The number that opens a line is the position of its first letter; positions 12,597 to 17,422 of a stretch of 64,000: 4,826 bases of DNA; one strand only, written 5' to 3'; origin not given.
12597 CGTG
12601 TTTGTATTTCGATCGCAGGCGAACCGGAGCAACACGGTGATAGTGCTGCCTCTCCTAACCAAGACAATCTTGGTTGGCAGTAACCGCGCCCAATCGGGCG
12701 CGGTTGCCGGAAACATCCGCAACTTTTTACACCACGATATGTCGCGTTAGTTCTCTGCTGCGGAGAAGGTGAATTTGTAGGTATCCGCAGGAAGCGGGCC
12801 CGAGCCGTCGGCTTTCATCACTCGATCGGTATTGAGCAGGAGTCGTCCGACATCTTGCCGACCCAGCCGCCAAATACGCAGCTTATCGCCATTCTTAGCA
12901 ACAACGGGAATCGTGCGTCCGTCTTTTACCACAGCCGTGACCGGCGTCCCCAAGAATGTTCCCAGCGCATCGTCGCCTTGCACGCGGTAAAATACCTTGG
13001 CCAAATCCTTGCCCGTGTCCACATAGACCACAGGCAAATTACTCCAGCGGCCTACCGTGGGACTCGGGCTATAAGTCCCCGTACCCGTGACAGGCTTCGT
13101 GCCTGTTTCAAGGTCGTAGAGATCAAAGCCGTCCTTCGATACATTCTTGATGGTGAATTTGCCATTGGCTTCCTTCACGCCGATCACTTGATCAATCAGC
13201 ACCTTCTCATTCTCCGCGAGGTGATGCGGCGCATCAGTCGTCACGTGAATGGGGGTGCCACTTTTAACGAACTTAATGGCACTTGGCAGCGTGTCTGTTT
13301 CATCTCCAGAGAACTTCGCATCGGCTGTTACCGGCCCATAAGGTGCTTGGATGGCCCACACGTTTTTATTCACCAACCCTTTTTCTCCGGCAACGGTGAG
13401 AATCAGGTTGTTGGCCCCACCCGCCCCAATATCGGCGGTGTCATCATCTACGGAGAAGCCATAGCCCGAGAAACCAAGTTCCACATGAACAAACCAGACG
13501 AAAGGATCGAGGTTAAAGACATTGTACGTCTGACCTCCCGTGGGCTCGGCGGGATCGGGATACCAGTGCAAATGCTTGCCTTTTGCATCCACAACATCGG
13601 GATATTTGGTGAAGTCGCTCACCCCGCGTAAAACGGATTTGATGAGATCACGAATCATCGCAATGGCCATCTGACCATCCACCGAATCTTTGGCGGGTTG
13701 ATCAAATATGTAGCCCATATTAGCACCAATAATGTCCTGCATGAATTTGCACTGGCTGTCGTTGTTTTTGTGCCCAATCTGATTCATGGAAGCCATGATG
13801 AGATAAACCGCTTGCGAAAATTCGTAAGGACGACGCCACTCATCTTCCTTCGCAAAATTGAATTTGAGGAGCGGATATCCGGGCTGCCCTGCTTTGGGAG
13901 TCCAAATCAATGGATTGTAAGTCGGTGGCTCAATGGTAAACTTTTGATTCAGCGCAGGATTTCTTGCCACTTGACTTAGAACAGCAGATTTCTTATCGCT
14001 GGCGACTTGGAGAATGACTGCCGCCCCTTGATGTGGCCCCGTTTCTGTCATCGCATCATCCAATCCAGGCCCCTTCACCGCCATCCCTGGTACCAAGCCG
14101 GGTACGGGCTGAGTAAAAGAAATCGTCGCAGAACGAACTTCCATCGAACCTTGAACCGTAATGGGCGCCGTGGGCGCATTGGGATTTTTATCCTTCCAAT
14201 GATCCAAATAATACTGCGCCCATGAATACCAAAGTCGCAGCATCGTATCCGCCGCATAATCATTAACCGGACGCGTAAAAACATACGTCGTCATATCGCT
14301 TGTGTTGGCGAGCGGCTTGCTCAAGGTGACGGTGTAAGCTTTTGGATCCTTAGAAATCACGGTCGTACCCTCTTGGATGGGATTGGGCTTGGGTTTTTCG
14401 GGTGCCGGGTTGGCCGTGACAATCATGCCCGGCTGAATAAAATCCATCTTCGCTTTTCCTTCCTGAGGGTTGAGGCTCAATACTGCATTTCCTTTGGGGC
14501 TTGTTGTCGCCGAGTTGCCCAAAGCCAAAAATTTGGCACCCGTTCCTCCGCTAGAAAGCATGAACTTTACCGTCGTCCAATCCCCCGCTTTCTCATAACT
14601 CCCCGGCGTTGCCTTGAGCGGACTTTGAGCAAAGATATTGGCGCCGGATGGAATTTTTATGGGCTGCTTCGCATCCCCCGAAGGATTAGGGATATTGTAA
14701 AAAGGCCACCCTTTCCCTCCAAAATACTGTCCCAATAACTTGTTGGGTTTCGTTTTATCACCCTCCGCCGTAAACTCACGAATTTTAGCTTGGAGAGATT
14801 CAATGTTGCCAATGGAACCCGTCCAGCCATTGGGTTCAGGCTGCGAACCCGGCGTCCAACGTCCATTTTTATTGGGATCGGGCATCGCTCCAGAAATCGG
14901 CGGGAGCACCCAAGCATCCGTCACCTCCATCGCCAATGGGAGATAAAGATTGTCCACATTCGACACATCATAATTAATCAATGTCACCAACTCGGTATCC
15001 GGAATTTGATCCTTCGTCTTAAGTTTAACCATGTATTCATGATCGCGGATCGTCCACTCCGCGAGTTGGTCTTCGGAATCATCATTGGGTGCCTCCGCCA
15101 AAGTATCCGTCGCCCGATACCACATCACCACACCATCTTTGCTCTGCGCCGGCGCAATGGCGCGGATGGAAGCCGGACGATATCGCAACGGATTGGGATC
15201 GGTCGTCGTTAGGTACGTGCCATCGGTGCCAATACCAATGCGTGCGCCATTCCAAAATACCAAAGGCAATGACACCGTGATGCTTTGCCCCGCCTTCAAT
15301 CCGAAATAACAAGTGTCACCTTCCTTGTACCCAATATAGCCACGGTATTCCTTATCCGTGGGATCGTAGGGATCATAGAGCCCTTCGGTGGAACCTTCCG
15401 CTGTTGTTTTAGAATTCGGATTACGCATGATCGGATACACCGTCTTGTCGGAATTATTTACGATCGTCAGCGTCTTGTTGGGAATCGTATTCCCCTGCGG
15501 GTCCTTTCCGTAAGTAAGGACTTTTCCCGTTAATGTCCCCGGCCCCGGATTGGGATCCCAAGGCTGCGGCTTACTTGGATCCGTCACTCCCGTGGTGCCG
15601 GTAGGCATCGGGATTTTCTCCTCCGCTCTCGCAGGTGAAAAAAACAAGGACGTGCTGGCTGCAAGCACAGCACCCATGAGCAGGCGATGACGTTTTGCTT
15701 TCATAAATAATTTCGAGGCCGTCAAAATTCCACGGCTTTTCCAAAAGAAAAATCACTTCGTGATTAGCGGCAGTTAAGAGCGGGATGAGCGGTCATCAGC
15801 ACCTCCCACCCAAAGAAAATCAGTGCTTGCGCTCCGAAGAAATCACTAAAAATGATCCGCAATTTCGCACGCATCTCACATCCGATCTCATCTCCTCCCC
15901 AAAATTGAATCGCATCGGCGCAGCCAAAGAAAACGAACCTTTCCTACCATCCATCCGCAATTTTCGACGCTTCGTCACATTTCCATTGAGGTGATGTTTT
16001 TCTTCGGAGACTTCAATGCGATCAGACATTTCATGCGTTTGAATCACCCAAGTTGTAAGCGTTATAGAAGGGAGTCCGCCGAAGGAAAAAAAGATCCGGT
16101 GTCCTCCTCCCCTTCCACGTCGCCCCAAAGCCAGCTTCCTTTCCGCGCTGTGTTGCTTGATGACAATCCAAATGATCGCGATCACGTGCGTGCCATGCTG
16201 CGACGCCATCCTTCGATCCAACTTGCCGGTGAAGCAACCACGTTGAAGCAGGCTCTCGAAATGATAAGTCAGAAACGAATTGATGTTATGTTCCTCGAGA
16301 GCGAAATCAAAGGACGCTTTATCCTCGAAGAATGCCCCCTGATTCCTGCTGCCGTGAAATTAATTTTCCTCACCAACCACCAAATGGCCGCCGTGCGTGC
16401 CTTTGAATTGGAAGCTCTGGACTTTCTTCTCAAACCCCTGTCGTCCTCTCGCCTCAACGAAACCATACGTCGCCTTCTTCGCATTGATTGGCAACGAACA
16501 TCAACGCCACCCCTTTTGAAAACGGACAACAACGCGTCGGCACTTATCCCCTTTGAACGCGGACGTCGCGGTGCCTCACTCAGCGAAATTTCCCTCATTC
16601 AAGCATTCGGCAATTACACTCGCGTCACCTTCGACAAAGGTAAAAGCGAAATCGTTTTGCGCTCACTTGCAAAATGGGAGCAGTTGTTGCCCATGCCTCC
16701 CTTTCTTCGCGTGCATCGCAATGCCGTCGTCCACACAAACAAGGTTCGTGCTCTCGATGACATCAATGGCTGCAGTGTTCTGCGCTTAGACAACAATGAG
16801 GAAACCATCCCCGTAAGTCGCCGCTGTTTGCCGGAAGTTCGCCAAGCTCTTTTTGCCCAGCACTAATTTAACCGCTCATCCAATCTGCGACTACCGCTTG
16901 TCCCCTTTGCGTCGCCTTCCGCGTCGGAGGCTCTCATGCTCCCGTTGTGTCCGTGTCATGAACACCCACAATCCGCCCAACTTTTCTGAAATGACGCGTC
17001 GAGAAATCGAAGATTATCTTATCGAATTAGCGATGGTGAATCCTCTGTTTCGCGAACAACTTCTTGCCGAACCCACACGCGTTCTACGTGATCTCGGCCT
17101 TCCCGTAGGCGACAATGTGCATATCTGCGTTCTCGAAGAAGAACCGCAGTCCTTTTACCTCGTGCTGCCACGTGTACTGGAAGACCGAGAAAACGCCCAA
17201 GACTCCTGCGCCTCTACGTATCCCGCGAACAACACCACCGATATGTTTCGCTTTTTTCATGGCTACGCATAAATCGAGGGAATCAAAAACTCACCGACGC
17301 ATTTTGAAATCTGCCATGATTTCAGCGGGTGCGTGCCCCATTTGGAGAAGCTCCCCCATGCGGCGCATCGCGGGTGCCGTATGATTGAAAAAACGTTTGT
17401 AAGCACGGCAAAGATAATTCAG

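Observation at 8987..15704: Two convergent giant secreted proteins of unknown function lie between the two LytTR systems and next to the T2SS operon: candidate T2SS cargo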

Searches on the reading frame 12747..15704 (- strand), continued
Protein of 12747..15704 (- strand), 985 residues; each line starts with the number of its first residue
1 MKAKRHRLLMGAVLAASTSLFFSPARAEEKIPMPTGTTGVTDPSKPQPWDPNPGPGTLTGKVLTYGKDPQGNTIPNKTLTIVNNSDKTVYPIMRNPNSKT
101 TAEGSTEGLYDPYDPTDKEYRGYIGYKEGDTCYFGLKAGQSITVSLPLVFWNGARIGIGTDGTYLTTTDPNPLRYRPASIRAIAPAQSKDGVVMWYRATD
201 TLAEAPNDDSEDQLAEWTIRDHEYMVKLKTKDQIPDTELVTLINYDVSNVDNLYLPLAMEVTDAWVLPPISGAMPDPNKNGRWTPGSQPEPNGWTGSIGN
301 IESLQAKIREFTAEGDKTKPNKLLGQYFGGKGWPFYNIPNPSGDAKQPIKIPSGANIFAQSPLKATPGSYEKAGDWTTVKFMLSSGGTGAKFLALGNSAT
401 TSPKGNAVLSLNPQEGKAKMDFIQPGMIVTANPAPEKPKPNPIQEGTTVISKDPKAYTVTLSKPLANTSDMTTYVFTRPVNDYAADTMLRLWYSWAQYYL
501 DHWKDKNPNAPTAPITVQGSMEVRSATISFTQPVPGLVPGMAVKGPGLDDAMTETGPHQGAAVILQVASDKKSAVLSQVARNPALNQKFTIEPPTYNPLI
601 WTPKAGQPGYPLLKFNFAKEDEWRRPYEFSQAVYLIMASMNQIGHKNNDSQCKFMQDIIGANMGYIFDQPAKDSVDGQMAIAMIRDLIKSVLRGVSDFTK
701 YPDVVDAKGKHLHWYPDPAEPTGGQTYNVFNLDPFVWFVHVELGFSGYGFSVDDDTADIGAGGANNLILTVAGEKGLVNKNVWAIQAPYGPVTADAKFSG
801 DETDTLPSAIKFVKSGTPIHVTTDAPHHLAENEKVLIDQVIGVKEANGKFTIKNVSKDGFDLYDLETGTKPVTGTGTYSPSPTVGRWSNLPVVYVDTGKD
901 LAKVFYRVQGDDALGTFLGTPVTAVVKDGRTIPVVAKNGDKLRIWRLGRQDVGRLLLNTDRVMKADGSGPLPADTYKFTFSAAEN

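Call 81: search_protein_families(library=pfam, proteins=[L020:4700-5998:+, L020:5895-6524:+, L020:6521-6964:+, L020:6961-9123:+, L020:9120-9857:+, L020:13019-13996:+, L020:13993-16110:+, L020:16107-17819:+, L020:17832-18704:+, L020:18794-19105:+], max_evalue=0.001)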
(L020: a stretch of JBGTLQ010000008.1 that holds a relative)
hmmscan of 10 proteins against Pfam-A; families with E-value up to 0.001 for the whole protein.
L020:4700-5998:+ (432 aa): 0 families

L020:5895-6524:+ (209 aa): 0 families

L020:6521-6964:+ (147 aa): 0 families

L020:6961-9123:+ (720 aa): 2 families
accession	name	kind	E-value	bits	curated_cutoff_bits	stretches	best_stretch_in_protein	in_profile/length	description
PF00263.26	Secretin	-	2.2e-43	148.2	27.5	1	496-665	1-168/169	Bacterial type II and III secretion system protein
PF03958.22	Secretin_N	-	1.5e-21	76.8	28.2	1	297-416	3-69/69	Bacterial type II/III secretion system short domain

L020:9120-9857:+ (245 aa): 0 families

L020:13019-13996:+ (325 aa): 5 families
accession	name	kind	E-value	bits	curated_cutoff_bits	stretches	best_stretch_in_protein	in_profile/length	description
PF13437.12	HlyD_3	-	2.9e-08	34.9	22.2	1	163-243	1-78/106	HlyD family secretion protein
PF16576.10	HlyD_D23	-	7.1e-08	32.4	30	1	90-242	27-185/214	Barrel-sandwich domain of CusB or HlyD membrane-fusion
PF13533.13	Biotin_lipoyl_2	-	2e-07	31.1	29.8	1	91-113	9-31/32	Biotin-lipoyl like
PF00364.28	Biotin_lipoyl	-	2.8e-07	30.7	22.1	0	91-113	15-36/73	Biotin-requiring enzyme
PF01551.29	Peptidase_M23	-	0.00099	19.7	28.7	0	93-113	52-72/96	Peptidase family M23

L020:13993-16110:+ (705 aa): 5 families
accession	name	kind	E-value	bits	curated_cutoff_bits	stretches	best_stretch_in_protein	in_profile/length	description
PF03412.21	Peptidase_C39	-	2.2e-31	108.9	22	1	13-142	2-131/133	Peptidase C39 family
PF00005.33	ABC_tran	-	5.7e-28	98.7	25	1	497-637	1-137/137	ABC transporter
PF00664.28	ABC_membrane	-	1.2e-11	45.3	28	1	170-436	2-272/274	ABC transporter transmembrane region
PF03193.22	RsgA_GTPase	-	0.00013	22.3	30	1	487-532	87-131/174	RsgA GTPase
PF13555.12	AAA_29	-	0.0007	19.7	27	0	504-535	19-50/61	P-loop containing region of AAA domain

L020:16107-17819:+ (570 aa): 4 families
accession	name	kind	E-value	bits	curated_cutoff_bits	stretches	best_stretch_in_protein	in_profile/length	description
PF00005.33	ABC_tran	-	8e-30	104.7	25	1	352-500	1-137/137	ABC transporter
PF00664.28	ABC_membrane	-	1.3e-05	25.5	28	1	29-290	5-273/274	ABC transporter transmembrane region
PF13191.12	AAA_16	-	0.00014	22.9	32.6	1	361-517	21-155/167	AAA ATPase domain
PF13304.12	AAA_21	-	0.00055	20.5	27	0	364-413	1-52/304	AAA domain, putative AbiEii toxin, Type IV TA system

L020:17832-18704:+ (290 aa): 2 families
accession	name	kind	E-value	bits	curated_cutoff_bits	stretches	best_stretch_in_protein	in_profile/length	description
PF04397.21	LytTR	-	2.2e-14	53.9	22.6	1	193-285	6-97/98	LytTr DNA-binding domain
PF00072.30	Response_reg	-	7.2e-11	42.7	30.2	1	52-157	1-109/111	Response regulator receiver domain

L020:18794-19105:+ (103 aa): 2 families
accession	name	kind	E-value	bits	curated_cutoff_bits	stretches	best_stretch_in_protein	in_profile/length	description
PF02979.21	NHase_alpha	-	4.2e-07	30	27.2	1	26-85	115-174/184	Nitrile hydratase, alpha chain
PF14407.11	Frankia_peptide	-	0.00096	19.8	48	0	18-45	5-32/63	Ribosomally synthesized peptide prototyped by Frankia Franean1_4349.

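Call 101: search_protein_families(library=pfam, proteins=[P0296, P0279], max_evalue=10)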
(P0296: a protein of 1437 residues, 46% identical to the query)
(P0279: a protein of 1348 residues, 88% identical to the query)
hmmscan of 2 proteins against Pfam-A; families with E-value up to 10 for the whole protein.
P0296 (1437 aa): 5 families
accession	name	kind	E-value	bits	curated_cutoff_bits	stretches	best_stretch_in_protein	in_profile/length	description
PF16483.10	Glyco_hydro_64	-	5.6e-05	23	27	1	73-191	4-121/370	Beta-1,3-glucanase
PF00801.26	PKD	-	0.0007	20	23.5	1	1241-1320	6-73/80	PKD domain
PF13946.11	DUF4214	-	0.00083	19.8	23.2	1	1340-1391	19-71/72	Domain of unknown function (DUF4214)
PF18911.6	PKD_4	-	0.0036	17.8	27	1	1252-1321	14-77/85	PKD domain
PF07472.16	PA-IIL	-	0.052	14.3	21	1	1164-1226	17-79/107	Fucose-binding lectin II (PA-IIL)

P0279 (1348 aa): 1 family
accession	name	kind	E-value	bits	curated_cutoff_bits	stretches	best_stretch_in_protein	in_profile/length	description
PF16483.10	Glyco_hydro_64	-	2.3e-11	44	27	2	72-174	4-98/370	Beta-1,3-glucanase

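Call 111: search_solved_structures(query=A6, max_evalue=10, show_alignments=3)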
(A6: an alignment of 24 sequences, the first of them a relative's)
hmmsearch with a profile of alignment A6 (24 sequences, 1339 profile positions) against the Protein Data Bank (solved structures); distinct sequences matched with E-value up to 10: 3.
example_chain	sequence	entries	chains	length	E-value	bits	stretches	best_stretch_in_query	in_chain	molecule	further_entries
7p20_A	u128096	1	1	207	0.25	12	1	367-397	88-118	Pathogenesis-related 5 protein Jun a 3.0101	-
7p22_A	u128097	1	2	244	0.45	11.1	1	364-398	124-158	Thaumatin pathogenesis-like protein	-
2i88_A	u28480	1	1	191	2.5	8.6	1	528-631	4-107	Colicin-E1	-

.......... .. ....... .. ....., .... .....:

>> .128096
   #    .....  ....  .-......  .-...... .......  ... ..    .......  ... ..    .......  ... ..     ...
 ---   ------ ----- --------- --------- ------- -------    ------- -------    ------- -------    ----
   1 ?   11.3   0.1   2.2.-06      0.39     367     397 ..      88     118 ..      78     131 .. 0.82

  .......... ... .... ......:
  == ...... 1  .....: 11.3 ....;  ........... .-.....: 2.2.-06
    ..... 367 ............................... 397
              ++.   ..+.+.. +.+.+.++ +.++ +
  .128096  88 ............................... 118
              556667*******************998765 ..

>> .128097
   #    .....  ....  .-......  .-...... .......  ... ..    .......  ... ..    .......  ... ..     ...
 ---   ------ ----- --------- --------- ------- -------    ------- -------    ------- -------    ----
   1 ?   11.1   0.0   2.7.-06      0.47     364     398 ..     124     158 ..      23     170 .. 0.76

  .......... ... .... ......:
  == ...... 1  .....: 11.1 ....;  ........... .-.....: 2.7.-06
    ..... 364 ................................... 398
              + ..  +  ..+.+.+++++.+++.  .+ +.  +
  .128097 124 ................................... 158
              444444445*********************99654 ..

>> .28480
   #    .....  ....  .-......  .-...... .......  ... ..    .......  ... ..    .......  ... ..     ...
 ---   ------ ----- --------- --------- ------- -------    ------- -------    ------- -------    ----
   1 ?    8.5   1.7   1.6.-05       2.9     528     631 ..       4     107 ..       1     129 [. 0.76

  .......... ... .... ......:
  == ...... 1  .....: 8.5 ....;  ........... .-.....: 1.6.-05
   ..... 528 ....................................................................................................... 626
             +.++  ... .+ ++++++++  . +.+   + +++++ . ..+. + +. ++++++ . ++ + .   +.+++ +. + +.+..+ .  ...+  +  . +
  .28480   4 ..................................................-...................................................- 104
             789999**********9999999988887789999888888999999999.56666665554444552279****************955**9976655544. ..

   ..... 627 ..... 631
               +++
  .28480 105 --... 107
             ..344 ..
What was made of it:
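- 14922..15473 (-): B residues 78-261, the segment that aligns with the N-terminal half of GH64 beta-1,3-glucanases. It holds invariant E216 and conserved D246 and D251. Top PDB hits of the subfamily profile are thaumatin-like proteins at the YDVSxVD motif (call 111).
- On GH64/thaumatin-like superfamily (remote homology only): The top PDB hits of the subfamily profile are thaumatin-like proteins at the acidic-cleft motif, at E 0.25-0.45 (call 111).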

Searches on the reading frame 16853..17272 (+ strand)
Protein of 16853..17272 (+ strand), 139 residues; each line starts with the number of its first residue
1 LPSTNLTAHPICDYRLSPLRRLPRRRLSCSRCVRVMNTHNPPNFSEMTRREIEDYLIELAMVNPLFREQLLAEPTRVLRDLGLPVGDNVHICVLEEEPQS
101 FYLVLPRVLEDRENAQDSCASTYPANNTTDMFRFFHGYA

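Call 24: search_protein_families(library=pfam, proteins=[window:16853-17272:+], max_evalue=0.001)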
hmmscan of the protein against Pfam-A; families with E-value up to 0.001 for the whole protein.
window:16853-17272:+ (139 aa): 1 family
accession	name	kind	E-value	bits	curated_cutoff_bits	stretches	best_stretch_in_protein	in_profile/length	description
PF02979.21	NHase_alpha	-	2.7e-05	24.1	27.2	1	64-114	115-165/184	Nitrile hydratase, alpha chain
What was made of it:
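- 16958..17272 (+): NHLP-type (nitrile-hydratase leader) peptide precursor of 104 aa, with the C-terminal core .............. Pfam NHase_alpha 2.7e-5 (call 24).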
